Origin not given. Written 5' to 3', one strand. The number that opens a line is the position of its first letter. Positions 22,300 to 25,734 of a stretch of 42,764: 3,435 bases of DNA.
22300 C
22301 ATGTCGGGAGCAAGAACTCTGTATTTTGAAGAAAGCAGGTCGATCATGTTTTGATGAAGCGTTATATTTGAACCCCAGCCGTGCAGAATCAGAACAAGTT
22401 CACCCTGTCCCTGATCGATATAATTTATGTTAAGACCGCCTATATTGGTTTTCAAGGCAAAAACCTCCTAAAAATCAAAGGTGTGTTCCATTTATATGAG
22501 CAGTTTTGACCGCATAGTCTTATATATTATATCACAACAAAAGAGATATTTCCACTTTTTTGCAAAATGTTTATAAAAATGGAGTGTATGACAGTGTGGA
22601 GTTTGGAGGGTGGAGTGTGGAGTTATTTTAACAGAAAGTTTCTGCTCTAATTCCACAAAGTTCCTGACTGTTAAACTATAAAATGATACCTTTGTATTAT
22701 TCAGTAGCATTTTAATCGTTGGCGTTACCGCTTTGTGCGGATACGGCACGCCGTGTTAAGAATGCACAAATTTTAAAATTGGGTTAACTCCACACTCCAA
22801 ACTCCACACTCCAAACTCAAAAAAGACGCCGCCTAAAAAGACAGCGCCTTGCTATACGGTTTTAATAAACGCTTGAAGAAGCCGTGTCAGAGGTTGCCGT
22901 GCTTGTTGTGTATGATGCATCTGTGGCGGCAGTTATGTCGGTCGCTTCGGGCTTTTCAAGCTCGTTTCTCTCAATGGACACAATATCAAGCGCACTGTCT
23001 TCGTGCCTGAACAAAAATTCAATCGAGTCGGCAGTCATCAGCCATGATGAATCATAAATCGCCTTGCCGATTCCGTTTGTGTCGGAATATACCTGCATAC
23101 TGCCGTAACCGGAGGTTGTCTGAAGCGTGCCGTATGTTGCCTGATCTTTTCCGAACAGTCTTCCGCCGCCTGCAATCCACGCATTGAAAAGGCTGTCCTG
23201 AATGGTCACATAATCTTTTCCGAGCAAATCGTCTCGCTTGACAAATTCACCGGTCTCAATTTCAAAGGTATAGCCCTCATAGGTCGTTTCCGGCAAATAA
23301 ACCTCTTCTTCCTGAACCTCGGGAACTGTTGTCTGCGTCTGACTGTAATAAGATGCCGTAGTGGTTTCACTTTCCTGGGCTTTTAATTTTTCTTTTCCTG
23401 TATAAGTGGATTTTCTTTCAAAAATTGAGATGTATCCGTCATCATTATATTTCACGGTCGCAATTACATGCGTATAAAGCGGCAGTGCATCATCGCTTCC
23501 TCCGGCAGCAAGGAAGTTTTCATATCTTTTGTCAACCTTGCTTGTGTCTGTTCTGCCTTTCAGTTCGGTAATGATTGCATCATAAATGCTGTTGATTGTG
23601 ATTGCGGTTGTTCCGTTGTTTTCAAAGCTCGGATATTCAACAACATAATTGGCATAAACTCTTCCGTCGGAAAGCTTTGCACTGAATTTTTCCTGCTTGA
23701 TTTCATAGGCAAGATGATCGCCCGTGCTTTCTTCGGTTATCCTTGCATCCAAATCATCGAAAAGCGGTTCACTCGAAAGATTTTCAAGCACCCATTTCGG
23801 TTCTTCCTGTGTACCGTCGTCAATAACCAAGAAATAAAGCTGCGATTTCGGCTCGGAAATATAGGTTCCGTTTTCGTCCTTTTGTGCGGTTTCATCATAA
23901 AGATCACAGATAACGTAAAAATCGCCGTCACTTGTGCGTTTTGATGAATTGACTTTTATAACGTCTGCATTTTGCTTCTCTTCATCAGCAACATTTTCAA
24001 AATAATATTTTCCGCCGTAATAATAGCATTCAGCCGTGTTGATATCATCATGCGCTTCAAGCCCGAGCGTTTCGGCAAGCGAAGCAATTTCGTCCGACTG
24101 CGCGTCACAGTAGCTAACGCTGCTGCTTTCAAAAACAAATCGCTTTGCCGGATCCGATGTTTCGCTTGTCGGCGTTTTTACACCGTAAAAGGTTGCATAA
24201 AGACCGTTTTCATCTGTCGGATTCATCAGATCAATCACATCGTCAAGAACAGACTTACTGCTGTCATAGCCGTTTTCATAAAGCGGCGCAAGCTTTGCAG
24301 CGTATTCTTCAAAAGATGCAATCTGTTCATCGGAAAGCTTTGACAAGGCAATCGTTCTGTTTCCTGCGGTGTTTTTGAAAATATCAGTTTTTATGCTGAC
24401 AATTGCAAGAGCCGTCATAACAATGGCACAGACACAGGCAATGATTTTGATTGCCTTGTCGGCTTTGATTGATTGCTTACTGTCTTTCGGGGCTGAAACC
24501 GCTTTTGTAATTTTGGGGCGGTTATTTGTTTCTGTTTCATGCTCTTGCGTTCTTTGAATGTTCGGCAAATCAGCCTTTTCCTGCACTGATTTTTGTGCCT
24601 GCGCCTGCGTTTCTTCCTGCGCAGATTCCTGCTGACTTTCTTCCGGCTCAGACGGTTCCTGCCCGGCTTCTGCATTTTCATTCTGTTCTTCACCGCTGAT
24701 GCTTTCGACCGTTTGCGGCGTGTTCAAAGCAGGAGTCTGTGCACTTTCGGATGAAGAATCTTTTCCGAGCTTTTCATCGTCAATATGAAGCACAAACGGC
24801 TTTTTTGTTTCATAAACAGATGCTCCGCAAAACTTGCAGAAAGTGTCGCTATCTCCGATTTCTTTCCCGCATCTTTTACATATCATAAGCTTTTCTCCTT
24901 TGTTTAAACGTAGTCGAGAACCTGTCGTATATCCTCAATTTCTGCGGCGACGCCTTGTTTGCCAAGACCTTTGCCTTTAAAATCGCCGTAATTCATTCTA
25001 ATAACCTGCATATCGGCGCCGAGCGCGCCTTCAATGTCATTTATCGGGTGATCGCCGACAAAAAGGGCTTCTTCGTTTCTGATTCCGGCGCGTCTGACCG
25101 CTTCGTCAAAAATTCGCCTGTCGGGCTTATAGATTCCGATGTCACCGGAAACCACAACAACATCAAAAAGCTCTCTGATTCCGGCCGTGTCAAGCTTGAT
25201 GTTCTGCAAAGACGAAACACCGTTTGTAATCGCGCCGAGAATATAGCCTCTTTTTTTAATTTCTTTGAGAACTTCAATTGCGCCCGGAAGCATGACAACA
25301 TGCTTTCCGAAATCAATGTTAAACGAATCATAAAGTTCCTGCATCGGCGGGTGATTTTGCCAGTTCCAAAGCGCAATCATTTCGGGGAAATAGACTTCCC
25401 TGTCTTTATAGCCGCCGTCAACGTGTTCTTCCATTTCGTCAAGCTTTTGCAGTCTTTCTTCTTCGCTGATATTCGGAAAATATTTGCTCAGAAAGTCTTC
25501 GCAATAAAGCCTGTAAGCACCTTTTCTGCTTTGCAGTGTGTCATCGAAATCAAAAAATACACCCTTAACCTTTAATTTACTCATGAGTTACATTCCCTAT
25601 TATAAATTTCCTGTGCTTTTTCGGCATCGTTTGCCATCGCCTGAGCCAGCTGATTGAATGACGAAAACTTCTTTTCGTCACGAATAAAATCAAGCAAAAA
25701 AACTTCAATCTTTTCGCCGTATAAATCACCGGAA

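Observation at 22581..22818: Copy A of an unannotated interspersed element with heptamer-iterated terminal inverted repeats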

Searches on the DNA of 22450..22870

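Call 8: search_rna_families(source=window, start=22450, end=22870, threshold=evalue, max_evalue=10, show_alignments=3)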
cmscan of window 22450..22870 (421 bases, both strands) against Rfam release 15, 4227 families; matches with E-value up to 10: 6.
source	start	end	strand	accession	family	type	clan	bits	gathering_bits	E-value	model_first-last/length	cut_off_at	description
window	22608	22742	+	RF01760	traJ-II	Cis-reg;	-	15.5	40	3.6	1-104/104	no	traJ-II RNA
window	22818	22870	-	RF00022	GcvB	Gene;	-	15.1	42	0.5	142-204/204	5'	GcvB RNA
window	22585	22823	-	RF04128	MIR8562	Gene; miRNA;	-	14.2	211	3.5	1-242/242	no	MIR8562 microRNA precursor family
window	22589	22673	+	RF03594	mir-3817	Gene; miRNA;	-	14.2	90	8.3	1-89/89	no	mir-3817 microRNA precursor family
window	22821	22870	-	RF00126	ryfA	Gene; sRNA;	-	13.2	80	0.42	247-296/296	5'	ryfA RNA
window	22817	22870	+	RF00516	ylbH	Cis-reg; leader;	-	12.3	50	3.9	1-55/122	3'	ylbH leader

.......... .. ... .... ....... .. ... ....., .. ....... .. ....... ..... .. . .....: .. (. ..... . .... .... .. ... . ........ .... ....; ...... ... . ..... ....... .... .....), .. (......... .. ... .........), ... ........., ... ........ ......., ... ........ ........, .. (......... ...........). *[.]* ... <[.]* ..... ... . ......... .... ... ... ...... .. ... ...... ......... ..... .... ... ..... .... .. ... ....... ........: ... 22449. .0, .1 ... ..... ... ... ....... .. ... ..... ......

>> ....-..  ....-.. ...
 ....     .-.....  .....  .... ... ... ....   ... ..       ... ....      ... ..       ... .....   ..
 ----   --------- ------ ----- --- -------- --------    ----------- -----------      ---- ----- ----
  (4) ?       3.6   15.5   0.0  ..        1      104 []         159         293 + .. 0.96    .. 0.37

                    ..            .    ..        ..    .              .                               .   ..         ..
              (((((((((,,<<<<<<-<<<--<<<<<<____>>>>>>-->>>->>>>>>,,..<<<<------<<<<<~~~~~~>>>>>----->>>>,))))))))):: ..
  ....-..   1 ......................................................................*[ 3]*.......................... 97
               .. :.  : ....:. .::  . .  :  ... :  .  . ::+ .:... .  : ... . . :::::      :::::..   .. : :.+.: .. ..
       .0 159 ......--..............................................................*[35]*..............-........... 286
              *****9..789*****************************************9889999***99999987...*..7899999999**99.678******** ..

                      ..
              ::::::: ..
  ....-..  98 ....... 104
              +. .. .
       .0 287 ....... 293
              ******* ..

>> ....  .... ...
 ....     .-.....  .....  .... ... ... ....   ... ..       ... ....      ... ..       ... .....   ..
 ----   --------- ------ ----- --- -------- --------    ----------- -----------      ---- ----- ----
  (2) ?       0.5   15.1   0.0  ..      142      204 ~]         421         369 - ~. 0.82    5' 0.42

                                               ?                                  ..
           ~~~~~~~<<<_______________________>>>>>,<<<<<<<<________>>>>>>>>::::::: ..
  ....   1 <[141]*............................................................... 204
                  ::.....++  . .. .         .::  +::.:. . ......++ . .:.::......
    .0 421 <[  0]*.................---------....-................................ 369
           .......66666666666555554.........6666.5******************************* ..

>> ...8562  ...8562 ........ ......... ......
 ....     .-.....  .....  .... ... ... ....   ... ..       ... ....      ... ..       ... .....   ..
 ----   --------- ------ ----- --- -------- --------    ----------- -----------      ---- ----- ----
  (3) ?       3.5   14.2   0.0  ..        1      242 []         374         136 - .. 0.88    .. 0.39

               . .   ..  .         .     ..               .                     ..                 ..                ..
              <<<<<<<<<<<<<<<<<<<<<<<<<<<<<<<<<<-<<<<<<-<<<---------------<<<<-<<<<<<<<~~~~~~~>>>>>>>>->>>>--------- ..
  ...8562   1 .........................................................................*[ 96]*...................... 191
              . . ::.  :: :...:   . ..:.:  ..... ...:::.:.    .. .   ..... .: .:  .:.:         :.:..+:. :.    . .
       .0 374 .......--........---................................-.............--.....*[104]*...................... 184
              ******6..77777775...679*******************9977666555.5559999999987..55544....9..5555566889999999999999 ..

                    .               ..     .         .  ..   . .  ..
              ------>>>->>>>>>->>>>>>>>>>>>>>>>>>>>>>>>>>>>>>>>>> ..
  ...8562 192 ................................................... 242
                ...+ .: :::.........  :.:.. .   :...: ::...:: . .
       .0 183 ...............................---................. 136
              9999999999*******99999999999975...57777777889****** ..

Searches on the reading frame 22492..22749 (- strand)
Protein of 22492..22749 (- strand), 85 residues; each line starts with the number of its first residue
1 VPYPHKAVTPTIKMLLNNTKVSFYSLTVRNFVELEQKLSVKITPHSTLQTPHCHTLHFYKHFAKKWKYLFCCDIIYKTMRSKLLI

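Call 26: search_protein_families(library=pfam, proteins=[window:22492-22749:-])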
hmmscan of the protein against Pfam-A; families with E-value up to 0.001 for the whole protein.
window:22492-22749:- (85 aa): 0 families

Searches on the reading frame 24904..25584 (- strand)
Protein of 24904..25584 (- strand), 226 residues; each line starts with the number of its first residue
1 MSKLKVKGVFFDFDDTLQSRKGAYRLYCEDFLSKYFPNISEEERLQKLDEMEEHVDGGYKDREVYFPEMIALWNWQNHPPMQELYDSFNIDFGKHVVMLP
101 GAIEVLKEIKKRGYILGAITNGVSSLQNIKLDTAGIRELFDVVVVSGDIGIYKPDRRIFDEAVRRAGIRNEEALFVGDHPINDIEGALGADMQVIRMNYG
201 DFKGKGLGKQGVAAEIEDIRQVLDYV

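Call 26: search_protein_families(library=pfam, proteins=[window:24904-25584:-])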
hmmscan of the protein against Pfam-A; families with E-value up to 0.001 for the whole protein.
window:24904-25584:- (226 aa): 4 families
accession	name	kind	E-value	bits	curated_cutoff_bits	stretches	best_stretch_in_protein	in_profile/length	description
PF13419.12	HAD_2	-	1.1e-25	91.2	23.8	1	9-195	1-176/178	Haloacid dehalogenase-like hydrolase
PF00702.32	Hydrolase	-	4.6e-21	76.5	26.4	1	6-191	1-191/191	haloacid dehalogenase-like hydrolase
PF13242.12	Hydrolase_like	-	7.8e-09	35.8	22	1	153-207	4-58/75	HAD-hyrolase-like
PF12710.13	HAD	-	3e-05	25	27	1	9-185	1-186/189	haloacid dehalogenase-like hydrolase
